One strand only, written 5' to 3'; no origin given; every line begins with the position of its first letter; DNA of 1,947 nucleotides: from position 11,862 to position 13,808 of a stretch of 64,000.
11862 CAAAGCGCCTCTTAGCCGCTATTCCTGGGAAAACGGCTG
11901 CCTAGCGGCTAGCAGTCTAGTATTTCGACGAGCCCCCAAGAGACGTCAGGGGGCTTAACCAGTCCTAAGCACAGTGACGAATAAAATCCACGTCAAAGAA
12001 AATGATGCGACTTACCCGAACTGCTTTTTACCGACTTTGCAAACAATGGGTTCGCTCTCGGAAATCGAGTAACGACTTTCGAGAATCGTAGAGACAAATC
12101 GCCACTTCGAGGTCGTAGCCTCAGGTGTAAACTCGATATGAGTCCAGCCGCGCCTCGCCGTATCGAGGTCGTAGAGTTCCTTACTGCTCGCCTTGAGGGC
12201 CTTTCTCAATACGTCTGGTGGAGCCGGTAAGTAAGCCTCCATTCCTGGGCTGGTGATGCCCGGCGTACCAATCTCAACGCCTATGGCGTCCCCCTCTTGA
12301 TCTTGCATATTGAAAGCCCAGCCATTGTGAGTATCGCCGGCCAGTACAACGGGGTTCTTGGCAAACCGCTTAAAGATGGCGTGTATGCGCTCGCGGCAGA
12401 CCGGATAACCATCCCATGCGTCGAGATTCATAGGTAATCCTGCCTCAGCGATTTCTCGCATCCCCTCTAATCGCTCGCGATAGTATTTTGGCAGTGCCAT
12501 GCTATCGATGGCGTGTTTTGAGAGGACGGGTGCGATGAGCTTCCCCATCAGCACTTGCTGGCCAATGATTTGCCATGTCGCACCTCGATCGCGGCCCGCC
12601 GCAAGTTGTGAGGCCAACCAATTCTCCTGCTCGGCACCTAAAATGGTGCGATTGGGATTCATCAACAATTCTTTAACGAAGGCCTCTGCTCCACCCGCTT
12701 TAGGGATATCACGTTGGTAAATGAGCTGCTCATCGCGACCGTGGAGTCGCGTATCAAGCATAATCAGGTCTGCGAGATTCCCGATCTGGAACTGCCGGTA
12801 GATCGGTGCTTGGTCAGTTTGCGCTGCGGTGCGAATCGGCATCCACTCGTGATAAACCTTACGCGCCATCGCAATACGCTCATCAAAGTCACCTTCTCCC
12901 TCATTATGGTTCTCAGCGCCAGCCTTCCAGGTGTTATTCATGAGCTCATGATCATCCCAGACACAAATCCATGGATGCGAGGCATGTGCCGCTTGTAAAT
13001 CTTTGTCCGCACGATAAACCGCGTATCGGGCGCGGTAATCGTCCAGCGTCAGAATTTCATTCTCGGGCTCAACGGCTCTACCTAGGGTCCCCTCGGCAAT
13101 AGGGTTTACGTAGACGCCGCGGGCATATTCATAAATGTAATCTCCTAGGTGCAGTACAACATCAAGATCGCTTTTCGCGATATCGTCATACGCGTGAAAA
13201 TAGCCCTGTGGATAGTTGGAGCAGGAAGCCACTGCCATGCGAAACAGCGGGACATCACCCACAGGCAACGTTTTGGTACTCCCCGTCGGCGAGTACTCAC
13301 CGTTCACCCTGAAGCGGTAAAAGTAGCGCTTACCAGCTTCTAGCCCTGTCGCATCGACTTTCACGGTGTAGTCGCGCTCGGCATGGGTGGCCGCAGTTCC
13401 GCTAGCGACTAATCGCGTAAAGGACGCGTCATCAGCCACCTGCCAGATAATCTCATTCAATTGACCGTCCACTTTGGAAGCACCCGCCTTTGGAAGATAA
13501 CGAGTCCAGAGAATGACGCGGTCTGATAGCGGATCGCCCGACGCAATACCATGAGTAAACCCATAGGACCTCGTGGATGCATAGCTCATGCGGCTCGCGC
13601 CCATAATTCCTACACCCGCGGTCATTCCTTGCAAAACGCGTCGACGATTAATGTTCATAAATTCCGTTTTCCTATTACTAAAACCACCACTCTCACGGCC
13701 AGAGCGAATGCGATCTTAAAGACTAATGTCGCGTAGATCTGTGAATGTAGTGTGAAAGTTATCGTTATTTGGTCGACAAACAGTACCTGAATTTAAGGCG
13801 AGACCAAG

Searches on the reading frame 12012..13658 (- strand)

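Call 56: search_protein_families(library=pfam, proteins=[window:12012-13658:-], max_evalue=0.00001)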
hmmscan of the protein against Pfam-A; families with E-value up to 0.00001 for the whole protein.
window:12012-13658:- (548 aa): 2 families
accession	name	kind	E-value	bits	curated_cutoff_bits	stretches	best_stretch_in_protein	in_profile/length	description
PF09423.15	PhoD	-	1.3e-105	353.8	27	1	141-519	1-343/343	PhoD-like phosphatase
PF16655.11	PhoD_N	-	4.7e-31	107.6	30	1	36-130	1-90/90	PhoD-like phosphatase, N-terminal domain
